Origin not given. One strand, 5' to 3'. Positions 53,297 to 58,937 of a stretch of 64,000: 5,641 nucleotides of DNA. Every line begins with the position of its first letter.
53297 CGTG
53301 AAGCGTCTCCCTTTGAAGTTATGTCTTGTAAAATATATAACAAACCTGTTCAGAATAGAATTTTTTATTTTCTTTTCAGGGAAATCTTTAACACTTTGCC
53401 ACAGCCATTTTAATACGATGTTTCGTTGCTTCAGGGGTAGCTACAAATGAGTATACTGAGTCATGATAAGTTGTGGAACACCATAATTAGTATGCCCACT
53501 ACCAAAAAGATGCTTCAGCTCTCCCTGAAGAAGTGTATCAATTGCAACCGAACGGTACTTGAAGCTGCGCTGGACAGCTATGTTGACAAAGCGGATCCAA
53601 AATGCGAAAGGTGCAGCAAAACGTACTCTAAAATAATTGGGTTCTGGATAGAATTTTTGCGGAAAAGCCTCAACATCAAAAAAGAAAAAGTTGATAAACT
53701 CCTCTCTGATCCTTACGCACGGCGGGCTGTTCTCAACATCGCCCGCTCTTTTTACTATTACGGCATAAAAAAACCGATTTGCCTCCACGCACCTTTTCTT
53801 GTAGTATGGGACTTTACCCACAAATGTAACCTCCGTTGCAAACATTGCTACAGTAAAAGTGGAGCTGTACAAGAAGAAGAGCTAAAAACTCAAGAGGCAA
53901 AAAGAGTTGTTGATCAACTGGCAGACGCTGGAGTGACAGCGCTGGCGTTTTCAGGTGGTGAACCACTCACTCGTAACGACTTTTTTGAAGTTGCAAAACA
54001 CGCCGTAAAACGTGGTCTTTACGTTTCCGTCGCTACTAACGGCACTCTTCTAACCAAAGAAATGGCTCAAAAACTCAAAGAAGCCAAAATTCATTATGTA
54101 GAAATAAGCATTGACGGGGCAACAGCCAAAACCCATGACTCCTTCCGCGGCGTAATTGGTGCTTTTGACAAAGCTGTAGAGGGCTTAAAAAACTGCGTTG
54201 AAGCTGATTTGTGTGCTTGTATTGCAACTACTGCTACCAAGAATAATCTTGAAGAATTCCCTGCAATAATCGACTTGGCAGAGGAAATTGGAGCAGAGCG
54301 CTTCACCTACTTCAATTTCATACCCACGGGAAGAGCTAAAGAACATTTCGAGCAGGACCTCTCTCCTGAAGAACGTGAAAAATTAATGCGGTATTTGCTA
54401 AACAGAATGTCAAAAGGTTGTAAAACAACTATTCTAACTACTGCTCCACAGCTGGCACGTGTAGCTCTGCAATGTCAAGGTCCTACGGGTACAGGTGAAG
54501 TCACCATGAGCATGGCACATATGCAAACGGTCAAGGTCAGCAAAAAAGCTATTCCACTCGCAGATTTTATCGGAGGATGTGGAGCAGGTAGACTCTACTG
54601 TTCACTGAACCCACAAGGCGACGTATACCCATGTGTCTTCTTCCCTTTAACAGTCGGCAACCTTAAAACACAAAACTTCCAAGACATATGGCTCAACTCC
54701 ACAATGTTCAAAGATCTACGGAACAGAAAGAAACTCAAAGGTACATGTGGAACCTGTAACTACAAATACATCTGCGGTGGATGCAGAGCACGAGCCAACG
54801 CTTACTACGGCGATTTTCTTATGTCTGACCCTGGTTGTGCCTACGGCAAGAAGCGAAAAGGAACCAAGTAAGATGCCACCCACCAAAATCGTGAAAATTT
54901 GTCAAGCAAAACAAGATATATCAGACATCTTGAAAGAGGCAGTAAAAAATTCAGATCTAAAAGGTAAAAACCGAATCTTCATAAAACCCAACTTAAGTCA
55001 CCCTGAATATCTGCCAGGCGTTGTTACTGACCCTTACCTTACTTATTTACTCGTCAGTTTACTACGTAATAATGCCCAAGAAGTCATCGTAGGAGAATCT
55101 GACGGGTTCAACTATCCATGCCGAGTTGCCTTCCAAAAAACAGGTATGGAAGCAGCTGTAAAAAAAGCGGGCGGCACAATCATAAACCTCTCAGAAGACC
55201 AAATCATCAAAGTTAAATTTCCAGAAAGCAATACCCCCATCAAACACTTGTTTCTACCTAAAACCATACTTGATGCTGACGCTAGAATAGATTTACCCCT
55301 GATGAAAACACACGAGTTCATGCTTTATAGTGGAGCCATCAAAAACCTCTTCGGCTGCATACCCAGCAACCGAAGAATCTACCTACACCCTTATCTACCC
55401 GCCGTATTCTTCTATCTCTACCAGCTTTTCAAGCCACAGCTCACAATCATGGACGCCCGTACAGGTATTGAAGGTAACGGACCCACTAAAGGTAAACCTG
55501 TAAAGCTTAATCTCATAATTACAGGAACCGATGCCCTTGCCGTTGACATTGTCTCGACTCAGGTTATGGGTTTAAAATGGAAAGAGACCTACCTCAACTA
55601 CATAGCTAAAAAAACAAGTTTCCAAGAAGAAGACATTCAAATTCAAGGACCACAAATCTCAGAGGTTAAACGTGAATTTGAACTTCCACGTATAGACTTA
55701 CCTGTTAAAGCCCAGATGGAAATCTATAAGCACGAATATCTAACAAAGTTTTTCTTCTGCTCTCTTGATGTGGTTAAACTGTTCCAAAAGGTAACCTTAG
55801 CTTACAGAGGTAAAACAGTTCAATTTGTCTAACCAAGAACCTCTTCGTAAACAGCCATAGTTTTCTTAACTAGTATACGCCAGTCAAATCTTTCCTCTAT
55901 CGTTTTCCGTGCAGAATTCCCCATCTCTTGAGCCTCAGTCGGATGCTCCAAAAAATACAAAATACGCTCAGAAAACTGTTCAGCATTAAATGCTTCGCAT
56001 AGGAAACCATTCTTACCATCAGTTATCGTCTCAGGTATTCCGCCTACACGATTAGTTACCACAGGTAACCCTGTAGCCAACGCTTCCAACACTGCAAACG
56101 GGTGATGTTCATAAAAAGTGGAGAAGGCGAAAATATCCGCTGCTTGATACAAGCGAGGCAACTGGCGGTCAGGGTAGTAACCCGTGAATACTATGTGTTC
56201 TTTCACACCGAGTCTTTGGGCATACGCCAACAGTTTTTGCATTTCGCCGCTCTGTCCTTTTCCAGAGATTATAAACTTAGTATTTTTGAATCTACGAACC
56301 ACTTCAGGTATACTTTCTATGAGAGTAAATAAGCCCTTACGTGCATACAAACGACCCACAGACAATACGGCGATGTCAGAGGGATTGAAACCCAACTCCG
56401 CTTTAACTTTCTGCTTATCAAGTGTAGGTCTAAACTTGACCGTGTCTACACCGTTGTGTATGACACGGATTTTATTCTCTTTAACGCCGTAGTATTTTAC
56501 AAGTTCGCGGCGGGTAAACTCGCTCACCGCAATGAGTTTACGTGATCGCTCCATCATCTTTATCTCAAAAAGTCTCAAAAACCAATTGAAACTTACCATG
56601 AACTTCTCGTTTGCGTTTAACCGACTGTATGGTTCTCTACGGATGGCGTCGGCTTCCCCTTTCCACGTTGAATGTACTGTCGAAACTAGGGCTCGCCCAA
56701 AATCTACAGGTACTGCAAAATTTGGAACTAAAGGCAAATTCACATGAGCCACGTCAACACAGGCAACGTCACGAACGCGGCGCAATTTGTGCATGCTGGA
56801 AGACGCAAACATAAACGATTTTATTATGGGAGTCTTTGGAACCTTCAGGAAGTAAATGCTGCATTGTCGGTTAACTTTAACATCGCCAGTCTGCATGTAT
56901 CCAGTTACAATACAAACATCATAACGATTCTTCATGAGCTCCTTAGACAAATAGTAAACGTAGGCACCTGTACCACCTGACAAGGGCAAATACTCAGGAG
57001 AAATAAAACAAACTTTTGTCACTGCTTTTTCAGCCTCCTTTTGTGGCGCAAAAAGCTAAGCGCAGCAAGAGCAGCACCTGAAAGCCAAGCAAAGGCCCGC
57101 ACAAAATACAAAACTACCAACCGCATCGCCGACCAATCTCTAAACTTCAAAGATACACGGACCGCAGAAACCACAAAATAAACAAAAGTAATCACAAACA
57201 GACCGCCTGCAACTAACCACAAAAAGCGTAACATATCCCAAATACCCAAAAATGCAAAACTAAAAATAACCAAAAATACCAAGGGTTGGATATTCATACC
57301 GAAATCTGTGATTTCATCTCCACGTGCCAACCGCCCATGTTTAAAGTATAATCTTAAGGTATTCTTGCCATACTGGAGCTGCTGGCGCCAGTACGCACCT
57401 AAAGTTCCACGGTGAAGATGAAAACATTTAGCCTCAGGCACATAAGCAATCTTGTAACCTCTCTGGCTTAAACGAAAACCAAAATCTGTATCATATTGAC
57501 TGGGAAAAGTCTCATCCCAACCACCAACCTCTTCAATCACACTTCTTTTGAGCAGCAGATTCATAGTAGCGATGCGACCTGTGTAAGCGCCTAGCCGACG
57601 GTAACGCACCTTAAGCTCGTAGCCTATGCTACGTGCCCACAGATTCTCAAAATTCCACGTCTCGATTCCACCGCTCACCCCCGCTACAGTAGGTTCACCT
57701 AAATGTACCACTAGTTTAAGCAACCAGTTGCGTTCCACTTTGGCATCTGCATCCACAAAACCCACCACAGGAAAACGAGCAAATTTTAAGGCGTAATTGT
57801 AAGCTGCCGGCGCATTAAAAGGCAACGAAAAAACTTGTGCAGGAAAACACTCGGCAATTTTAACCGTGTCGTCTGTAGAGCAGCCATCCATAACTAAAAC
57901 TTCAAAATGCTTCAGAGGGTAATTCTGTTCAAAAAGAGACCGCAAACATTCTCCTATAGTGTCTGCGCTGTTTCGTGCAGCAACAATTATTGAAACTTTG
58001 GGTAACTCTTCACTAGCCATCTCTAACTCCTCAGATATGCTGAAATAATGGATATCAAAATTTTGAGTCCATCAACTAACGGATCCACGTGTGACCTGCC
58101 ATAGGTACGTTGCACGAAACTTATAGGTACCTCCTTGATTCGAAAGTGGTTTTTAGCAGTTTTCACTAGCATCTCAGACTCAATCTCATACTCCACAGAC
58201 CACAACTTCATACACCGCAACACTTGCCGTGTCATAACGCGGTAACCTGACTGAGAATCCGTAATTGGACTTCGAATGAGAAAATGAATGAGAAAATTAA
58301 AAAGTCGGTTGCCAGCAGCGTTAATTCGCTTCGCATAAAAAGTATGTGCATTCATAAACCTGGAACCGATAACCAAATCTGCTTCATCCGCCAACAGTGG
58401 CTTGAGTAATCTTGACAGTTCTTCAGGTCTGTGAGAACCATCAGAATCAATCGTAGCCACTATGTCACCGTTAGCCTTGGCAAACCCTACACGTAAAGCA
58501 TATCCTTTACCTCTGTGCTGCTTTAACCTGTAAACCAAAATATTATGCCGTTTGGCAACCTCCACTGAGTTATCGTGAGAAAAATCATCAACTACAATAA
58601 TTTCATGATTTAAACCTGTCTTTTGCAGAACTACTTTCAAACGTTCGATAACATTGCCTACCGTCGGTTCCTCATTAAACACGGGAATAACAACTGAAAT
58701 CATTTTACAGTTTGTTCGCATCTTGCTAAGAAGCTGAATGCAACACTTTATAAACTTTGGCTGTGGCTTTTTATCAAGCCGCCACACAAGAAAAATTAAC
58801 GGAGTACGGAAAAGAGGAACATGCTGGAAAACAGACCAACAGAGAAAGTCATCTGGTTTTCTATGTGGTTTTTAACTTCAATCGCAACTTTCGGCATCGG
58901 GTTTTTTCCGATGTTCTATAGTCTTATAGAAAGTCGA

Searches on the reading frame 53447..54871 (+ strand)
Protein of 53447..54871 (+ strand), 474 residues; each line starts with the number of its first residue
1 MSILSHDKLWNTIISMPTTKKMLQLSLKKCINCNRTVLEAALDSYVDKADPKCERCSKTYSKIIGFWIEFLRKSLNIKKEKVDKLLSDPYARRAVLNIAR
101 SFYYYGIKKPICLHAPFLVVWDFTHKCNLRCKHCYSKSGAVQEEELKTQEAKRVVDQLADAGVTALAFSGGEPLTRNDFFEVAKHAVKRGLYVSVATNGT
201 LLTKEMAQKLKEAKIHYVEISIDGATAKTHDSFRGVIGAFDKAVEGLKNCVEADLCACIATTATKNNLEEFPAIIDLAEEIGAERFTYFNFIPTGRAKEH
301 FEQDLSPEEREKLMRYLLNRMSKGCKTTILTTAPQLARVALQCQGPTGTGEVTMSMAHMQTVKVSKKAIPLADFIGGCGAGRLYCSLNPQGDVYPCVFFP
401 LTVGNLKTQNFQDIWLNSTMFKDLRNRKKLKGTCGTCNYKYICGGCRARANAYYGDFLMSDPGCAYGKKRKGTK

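Call 67: search_protein_families(library=pfam, proteins=[window:53447-54871:+], max_evalue=0.001)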
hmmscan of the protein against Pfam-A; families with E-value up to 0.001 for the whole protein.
window:53447-54871:+ (474 aa): 3 families
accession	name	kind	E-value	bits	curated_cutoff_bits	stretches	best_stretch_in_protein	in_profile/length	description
PF04055.27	Radical_SAM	-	1.5e-28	100.5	29.5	1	123-277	3-165/166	Radical SAM superfamily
PF13186.11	SPASM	-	3.4e-11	43.7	21.5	1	378-438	1-67/67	Iron-sulfur cluster-binding domain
PF13353.11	Fer4_12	-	8.1e-11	42.8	22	1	123-227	11-118/137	4Fe-4S single cluster domain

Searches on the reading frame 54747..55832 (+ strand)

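Call 67: search_protein_families(library=pfam, proteins=[window:54747-55832:+], max_evalue=0.001)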
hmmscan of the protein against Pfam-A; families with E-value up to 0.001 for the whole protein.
window:54747-55832:+ (361 aa): 1 family
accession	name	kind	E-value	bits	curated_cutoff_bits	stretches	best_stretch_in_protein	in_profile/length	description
PF04015.17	DUF362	-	8.1e-45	153.8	24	1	77-271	1-199/200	Domain of unknown function (DUF362)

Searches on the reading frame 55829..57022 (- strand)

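Call 67: search_protein_families(library=pfam, proteins=[window:55829-57022:-], max_evalue=0.001)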
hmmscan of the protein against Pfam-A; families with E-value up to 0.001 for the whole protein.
window:55829-57022:- (397 aa): 6 families
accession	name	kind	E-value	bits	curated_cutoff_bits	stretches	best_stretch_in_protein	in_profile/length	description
PF00534.26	Glycos_transf_1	-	1.4e-41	142.3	26.4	1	202-373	1-171/172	Glycosyl transferases group 1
PF13692.12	Glyco_trans_1_4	-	3.7e-34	118.5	27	1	219-359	4-141/142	Glycosyl transferases group 1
PF13439.12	Glyco_transf_4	-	1.2e-24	87.7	28.5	1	16-194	2-168/170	Glycosyltransferase Family 4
PF13579.12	Glyco_trans_4_4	-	3.7e-13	50.5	29.7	1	16-191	1-158/158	Glycosyl transferase 4-like domain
PF13524.12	Glyco_trans_1_2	-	6.6e-11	42.8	25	1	244-382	11-136/144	Glycosyl transferase-like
PF20706.3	GT4-conflict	-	2.1e-06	27.4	26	1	191-382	171-379/385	Family 4 Glycosyltransferase in conflict systems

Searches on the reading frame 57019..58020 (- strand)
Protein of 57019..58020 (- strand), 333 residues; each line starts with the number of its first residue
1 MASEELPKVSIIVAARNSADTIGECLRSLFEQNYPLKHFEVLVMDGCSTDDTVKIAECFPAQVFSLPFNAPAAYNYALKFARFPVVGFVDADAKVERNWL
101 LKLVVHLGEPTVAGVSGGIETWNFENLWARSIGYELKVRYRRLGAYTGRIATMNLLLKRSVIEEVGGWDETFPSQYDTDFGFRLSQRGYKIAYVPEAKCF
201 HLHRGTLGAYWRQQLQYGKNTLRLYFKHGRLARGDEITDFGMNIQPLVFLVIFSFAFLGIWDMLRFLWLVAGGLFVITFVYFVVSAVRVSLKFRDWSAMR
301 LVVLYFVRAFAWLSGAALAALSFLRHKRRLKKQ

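Call 67: search_protein_families(library=pfam, proteins=[window:57019-58020:-], max_evalue=0.001)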
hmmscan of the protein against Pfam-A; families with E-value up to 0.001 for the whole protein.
window:57019-58020:- (333 aa): 5 families
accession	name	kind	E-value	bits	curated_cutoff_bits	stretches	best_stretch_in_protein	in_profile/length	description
PF00535.33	Glycos_transf_2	-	1.9e-23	83.6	23.3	1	10-141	1-144/168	Glycosyl transferase family 2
PF13632.12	Glyco_trans_2_3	-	1.8e-18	67.5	27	1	88-280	4-197/198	Glycosyl transferase family group 2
PF13641.12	Glyco_tranf_2_3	-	1.8e-15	58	27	1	7-214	1-224/230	Glycosyltransferase like family 2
PF10111.15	Glyco_tranf_2_2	-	1.2e-05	25.4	27.3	0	154-210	167-225/276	Glycosyltransferase like family 2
PF13506.12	Glyco_transf_21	-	4.2e-05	23.5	21.7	1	78-217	26-172/174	Glycosyl transferase family 21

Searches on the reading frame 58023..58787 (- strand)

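Call 67: search_protein_families(library=pfam, proteins=[window:58023-58787:-], max_evalue=0.001)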
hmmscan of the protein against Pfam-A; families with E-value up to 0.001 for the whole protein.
window:58023-58787:- (254 aa): 4 families
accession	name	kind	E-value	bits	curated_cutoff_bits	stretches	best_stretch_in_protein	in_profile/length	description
PF00535.33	Glycos_transf_2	-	5.7e-34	117.9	23.3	1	31-192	1-166/168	Glycosyl transferase family 2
PF10111.15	Glyco_tranf_2_2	-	2.6e-06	27.6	27.3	1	31-129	1-104/276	Glycosyltransferase like family 2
PF13641.12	Glyco_tranf_2_3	-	8e-06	26.5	27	1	30-149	3-129/230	Glycosyltransferase like family 2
PF13506.12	Glyco_transf_21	-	0.00097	19.1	21.7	0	93-158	17-82/174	Glycosyl transferase family 21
